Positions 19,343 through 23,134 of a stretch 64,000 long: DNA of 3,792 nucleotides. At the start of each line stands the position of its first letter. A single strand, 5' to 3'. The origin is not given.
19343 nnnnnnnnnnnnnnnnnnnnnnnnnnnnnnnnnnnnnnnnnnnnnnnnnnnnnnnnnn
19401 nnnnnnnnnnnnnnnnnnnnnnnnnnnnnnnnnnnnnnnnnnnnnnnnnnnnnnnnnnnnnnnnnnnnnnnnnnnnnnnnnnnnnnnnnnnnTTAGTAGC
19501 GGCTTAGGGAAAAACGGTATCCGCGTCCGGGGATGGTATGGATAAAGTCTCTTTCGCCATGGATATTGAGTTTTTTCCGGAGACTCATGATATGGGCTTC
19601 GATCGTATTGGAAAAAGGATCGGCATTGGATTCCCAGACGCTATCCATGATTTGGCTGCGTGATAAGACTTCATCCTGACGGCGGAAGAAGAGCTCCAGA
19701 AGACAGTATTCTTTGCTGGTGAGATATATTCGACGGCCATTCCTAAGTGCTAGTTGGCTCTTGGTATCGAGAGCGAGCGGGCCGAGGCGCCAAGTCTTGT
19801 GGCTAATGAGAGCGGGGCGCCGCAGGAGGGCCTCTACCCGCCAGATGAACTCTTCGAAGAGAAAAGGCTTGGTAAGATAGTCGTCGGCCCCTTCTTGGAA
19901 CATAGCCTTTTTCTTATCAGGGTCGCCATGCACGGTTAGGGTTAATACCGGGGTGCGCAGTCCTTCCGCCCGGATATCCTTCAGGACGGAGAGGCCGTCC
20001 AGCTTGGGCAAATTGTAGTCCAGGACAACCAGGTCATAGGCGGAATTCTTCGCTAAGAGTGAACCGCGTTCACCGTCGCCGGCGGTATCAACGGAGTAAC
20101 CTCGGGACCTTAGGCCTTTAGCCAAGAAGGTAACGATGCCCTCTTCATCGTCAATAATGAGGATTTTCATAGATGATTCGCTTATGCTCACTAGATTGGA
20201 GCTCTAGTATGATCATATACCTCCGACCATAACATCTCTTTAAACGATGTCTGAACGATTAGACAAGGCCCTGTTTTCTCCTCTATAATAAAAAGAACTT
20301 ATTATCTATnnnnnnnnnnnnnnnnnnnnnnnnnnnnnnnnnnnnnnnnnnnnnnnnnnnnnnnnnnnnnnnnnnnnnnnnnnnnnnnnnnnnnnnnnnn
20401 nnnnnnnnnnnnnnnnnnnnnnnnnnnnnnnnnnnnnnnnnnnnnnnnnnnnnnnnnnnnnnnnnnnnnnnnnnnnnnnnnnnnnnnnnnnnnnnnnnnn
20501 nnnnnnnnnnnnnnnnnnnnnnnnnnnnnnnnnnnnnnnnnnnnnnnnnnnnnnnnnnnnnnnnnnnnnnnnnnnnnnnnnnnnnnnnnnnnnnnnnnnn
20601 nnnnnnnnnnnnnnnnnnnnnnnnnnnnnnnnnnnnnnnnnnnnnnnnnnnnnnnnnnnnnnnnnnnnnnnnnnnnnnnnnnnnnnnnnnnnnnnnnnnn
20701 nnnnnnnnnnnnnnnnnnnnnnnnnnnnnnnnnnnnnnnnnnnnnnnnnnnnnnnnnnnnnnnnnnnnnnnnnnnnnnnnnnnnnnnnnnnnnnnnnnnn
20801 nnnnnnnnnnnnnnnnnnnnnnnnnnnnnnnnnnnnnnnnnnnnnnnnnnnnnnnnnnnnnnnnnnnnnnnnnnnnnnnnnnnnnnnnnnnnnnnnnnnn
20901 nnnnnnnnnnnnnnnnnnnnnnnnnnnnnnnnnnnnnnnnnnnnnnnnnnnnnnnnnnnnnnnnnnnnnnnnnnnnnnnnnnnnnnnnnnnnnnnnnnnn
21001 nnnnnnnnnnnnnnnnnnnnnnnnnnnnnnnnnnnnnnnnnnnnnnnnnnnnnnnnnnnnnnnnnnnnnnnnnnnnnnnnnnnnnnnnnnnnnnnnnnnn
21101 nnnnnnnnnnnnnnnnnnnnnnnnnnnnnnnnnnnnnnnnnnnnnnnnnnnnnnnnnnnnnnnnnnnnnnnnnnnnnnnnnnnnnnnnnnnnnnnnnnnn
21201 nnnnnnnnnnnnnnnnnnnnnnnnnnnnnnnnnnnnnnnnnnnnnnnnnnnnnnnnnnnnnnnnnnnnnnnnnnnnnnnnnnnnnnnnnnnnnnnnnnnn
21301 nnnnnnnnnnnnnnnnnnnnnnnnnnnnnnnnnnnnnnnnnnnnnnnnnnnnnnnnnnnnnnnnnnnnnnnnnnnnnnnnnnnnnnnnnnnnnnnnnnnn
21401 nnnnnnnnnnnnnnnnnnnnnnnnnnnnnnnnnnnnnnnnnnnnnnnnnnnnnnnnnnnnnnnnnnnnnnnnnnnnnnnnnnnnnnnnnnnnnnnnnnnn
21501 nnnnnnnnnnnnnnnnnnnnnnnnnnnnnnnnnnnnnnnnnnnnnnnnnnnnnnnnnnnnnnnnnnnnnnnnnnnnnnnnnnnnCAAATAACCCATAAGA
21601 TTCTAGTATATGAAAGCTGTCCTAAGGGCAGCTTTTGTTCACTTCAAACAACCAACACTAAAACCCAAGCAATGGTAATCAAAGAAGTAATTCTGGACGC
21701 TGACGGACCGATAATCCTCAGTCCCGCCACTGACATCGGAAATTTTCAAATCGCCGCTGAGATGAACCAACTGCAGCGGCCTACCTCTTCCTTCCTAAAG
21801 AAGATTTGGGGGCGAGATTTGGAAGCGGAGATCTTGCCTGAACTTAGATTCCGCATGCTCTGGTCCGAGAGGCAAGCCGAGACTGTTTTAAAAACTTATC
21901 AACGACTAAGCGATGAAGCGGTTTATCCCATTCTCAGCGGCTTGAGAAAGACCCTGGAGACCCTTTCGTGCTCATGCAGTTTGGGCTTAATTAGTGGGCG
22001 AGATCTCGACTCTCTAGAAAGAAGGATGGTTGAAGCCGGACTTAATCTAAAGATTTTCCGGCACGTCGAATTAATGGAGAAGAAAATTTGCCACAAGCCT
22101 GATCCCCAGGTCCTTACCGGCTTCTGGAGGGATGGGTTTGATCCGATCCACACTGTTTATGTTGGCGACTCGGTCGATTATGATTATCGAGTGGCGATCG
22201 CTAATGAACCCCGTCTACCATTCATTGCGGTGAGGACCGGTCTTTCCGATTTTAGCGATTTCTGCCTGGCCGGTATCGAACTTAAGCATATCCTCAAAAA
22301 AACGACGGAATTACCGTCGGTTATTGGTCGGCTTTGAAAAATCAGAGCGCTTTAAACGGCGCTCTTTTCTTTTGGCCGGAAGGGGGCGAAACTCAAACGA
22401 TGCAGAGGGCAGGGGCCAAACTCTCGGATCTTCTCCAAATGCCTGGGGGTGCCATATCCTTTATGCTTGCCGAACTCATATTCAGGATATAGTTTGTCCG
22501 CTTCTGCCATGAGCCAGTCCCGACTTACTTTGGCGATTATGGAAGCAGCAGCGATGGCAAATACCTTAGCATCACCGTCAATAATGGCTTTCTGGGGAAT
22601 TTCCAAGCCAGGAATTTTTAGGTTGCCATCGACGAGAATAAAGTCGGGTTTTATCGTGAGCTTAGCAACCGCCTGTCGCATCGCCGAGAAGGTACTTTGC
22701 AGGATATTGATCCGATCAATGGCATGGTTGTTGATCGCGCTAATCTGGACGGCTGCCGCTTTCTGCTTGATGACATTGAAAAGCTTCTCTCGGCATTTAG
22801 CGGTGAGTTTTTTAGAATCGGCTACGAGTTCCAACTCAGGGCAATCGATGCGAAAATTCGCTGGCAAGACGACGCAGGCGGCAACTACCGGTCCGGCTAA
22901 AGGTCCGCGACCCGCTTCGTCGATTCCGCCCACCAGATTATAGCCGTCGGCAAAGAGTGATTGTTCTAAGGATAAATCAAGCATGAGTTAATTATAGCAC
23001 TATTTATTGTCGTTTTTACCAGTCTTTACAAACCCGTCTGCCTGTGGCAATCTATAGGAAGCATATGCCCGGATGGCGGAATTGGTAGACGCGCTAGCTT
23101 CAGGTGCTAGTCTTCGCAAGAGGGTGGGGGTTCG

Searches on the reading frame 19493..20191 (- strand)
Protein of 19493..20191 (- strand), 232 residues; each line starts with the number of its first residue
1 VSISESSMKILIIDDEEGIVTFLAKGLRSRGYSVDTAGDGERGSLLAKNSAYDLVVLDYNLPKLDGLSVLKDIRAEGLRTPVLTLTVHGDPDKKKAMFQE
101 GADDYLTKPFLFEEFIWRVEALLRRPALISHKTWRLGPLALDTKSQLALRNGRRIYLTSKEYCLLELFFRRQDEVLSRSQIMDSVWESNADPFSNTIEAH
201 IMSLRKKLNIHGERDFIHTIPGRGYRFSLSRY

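Call 81: search_protein_families(library=pfam, proteins=[window:19493-20191:-], max_evalue=0.001)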
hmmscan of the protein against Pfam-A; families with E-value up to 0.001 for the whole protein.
window:19493-20191:- (232 aa): 2 families
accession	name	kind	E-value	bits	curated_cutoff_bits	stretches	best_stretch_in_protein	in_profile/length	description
PF00072.30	Response_reg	-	2.2e-26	92.6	30.2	1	10-118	1-109/111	Response regulator receiver domain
PF00486.34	Trans_reg_C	-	2.3e-23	82.5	26.2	1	152-227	1-77/77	Transcriptional regulatory protein, C terminal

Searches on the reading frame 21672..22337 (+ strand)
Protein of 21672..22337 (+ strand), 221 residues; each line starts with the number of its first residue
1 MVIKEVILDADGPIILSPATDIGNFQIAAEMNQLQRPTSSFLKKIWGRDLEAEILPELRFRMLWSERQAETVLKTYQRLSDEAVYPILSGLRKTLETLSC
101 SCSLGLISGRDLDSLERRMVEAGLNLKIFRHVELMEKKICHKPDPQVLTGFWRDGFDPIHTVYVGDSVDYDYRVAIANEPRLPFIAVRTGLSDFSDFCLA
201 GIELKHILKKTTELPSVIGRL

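Call 81: search_protein_families(library=pfam, proteins=[window:21672-22337:+], max_evalue=0.001)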
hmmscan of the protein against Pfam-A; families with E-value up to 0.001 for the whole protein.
window:21672-22337:+ (221 aa): 1 family
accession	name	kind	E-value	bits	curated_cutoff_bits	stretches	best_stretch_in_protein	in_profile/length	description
PF13419.12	HAD_2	-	1.2e-09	39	23.8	1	6-175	1-168/178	Haloacid dehalogenase-like hydrolase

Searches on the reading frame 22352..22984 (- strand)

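Call 81: search_protein_families(library=pfam, proteins=[window:22352-22984:-], max_evalue=0.001)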
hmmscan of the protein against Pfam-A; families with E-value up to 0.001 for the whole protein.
window:22352-22984:- (210 aa): 1 family
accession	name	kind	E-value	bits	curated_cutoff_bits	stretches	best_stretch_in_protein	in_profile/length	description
PF01351.25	RNase_HII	-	4.4e-45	154.4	25.8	1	20-200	2-197/199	Ribonuclease HII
